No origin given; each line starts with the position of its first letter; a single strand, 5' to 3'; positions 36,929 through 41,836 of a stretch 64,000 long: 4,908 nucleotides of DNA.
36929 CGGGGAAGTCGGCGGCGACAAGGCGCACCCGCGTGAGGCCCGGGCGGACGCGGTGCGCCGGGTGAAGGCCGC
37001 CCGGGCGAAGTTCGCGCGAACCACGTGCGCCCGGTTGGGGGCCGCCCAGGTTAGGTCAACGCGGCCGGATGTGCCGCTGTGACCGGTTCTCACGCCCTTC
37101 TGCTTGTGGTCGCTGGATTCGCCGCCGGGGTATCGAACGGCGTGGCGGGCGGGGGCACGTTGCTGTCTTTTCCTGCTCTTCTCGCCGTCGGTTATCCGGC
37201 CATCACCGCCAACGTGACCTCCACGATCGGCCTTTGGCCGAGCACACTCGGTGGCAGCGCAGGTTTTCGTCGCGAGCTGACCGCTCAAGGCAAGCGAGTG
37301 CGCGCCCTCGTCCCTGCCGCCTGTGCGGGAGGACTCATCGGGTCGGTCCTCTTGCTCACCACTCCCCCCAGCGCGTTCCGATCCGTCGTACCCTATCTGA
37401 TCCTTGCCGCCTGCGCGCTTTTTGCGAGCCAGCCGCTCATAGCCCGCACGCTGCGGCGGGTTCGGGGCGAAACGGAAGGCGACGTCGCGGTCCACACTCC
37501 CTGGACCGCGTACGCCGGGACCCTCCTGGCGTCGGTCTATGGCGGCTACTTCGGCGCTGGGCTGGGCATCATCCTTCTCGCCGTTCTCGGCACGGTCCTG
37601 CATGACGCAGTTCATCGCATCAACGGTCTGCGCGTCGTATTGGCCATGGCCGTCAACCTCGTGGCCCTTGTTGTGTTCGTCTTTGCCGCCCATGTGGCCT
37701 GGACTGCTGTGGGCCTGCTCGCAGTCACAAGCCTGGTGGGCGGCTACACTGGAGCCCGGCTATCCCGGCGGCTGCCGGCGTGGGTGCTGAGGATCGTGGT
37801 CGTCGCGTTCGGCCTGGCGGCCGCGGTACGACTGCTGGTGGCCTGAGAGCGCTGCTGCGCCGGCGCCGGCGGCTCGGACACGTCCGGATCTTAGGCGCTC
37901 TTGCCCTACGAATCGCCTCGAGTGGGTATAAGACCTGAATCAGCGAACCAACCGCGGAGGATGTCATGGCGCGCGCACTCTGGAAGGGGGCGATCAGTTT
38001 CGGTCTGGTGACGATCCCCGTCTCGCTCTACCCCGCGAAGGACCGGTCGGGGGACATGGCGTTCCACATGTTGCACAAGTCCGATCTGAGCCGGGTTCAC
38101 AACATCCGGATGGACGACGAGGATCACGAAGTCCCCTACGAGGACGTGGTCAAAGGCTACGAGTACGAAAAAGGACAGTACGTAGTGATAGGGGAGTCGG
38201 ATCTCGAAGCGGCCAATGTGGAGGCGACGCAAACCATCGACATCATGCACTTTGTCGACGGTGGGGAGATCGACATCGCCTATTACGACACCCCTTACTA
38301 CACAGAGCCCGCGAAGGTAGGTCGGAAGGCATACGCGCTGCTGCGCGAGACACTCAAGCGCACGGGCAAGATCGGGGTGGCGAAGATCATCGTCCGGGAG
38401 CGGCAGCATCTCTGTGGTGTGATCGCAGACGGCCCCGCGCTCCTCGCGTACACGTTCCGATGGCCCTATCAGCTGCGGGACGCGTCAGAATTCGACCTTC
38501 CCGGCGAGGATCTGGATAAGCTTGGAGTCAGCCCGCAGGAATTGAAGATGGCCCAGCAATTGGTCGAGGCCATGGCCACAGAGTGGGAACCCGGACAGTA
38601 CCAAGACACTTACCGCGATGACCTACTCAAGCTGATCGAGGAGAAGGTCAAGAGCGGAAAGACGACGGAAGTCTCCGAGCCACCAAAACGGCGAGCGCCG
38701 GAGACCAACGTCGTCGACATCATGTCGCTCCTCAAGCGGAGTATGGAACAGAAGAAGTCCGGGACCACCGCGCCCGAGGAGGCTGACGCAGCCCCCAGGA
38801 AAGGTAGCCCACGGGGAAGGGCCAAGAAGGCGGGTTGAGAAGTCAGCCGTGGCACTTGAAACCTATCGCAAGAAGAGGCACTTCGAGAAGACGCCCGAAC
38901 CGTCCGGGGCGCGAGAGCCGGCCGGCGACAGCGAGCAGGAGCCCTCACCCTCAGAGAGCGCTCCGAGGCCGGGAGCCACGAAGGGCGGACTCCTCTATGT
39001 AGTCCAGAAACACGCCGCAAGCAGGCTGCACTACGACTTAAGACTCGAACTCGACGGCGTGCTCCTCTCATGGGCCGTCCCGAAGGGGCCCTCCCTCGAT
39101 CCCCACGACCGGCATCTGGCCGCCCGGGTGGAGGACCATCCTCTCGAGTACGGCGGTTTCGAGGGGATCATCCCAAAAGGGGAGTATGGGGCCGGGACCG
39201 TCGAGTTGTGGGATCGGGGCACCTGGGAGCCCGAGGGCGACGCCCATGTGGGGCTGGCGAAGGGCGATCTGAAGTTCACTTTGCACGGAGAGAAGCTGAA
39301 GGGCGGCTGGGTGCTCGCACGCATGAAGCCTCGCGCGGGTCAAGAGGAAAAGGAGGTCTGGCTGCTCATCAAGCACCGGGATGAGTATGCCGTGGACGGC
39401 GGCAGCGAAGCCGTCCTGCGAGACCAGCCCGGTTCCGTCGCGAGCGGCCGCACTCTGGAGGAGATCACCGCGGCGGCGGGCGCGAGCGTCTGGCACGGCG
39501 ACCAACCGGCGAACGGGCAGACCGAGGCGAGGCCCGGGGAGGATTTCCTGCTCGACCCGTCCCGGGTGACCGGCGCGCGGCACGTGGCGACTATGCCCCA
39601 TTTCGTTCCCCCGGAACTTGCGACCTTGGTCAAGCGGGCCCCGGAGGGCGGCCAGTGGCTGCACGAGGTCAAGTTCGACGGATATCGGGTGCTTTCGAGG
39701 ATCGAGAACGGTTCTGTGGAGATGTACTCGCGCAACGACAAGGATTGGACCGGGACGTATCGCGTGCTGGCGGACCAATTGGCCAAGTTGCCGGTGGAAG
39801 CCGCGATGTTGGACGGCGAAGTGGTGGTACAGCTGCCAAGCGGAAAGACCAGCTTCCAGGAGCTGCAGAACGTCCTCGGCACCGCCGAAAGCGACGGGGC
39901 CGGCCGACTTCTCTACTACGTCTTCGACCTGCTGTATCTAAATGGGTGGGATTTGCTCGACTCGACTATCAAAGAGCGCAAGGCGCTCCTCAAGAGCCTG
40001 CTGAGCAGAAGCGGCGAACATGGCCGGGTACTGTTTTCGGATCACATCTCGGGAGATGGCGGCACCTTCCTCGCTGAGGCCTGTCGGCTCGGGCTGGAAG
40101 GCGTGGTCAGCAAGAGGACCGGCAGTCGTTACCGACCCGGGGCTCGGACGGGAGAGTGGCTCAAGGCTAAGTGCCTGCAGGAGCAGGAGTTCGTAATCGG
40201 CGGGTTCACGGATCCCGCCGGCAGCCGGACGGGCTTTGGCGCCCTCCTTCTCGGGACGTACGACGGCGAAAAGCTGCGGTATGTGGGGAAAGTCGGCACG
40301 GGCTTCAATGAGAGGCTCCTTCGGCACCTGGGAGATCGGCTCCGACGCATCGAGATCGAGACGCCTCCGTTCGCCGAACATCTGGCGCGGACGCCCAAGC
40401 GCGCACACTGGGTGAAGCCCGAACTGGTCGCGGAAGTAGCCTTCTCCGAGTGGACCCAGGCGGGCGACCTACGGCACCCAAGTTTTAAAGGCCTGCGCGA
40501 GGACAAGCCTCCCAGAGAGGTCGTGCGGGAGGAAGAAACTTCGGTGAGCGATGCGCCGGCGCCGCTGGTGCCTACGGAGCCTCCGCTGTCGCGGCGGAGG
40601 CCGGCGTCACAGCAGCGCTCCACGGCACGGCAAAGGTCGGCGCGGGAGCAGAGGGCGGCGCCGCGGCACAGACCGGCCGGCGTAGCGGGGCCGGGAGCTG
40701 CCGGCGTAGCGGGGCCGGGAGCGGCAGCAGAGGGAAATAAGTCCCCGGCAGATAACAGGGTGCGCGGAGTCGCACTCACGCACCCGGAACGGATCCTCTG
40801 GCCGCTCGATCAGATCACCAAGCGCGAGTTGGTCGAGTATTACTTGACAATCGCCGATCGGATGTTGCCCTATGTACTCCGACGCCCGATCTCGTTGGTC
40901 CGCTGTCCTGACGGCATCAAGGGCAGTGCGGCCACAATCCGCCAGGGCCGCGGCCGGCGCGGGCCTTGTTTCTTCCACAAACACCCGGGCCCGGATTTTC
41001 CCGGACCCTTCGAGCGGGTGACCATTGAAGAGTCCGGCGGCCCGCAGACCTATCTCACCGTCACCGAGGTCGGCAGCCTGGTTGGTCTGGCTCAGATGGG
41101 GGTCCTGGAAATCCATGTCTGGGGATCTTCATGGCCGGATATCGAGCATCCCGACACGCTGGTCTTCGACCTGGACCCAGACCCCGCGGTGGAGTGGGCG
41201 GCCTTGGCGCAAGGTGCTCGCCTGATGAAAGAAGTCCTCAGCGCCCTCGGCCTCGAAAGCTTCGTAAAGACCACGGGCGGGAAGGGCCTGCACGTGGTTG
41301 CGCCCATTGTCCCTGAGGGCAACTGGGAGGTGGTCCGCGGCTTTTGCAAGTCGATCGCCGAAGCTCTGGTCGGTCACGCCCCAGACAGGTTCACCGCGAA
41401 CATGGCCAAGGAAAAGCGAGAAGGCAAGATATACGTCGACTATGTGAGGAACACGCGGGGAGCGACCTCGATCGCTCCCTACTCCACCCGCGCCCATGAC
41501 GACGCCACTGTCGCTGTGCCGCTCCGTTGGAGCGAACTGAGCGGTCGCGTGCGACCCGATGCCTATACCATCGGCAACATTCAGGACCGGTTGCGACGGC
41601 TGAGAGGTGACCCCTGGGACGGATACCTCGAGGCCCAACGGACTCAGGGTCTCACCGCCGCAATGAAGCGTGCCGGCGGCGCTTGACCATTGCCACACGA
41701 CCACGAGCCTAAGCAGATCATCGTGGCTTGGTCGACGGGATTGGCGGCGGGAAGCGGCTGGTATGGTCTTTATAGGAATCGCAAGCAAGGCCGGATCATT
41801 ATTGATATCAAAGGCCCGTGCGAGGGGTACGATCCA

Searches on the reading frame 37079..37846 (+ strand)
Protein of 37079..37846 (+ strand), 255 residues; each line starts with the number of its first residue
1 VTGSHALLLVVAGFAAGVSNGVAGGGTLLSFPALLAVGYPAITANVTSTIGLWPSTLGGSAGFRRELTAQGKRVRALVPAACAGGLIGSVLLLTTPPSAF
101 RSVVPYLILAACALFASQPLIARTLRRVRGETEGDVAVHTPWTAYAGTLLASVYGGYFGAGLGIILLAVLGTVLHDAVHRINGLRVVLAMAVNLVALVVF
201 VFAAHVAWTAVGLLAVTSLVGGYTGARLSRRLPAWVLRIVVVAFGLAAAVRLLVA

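Call 36: search_protein_families(library=pfam, proteins=[window:37079-37846:+], max_evalue=0.001)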
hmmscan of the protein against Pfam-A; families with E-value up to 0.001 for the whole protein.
window:37079-37846:+ (255 aa): 1 family
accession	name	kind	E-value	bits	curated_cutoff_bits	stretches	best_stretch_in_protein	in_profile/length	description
PF01925.25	TauE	-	1.1e-39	137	32.6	1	9-252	1-237/237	Sulfite exporter TauE/SafE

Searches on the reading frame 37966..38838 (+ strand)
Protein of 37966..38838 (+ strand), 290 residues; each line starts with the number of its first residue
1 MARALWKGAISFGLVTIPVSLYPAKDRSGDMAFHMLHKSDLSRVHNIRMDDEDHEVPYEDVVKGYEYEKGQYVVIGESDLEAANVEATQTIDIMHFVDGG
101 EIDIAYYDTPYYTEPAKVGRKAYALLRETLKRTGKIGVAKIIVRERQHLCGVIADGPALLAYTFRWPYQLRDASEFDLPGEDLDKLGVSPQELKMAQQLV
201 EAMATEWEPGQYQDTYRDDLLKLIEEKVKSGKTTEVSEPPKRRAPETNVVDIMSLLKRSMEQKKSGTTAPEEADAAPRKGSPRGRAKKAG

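Call 36: search_protein_families(library=pfam, proteins=[window:37966-38838:+], max_evalue=0.001)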
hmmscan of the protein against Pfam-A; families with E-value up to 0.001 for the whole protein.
window:37966-38838:+ (290 aa): 1 family
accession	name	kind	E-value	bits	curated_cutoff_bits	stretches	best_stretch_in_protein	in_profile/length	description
PF02735.22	Ku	-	4.1e-40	138.2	25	1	11-195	1-190/190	Ku70/Ku80 beta-barrel domain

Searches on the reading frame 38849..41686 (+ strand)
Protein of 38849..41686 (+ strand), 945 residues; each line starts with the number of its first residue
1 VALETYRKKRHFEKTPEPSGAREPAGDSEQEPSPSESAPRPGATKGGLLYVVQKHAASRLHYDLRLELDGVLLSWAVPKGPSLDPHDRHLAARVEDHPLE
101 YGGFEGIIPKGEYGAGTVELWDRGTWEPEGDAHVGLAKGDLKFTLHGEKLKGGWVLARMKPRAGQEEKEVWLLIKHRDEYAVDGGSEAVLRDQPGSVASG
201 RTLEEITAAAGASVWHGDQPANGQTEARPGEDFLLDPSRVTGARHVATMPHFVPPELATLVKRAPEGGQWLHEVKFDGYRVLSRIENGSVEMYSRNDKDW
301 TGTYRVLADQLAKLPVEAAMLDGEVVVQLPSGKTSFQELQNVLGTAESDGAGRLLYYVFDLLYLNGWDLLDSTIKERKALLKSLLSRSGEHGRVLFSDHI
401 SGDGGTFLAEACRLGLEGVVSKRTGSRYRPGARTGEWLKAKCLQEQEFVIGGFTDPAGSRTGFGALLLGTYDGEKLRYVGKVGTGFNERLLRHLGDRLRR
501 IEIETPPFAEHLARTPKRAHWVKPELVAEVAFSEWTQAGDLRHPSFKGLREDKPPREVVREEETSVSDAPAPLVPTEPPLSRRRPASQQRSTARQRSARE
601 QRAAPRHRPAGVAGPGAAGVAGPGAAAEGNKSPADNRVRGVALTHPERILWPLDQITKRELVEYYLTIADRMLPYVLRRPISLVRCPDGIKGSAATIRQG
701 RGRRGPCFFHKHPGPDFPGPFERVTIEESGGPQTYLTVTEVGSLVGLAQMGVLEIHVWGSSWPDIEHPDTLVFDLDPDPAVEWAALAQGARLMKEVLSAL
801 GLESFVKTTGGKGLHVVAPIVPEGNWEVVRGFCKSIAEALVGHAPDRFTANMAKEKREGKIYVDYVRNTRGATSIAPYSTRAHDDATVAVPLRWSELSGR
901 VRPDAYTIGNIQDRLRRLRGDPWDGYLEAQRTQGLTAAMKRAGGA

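Call 36: search_protein_families(library=pfam, proteins=[window:38849-41686:+], max_evalue=0.001)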
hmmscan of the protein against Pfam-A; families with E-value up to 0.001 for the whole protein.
window:38849-41686:+ (945 aa): 4 families
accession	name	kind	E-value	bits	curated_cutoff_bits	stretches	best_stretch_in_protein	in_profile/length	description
PF21686.3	LigD_Prim-Pol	-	6.1e-88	295.1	27.4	1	657-923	1-254/254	LigD, primase-polymerase domain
PF13298.12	LigD_N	-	4.4e-43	146.2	31.1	1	53-158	1-107/107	DNA Ligase D 3'-phosphoesterase domain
PF04679.21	DNA_ligase_A_C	-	1.8e-33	115.2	27.5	1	460-553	2-94/94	ATP dependent DNA ligase C terminal region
PF01068.26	DNA_ligase_A_M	-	3.2e-30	105.8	26.2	1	266-441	18-204/204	ATP dependent DNA ligase domain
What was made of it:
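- Ku and LigD are present at 37966-41686 (call 36).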
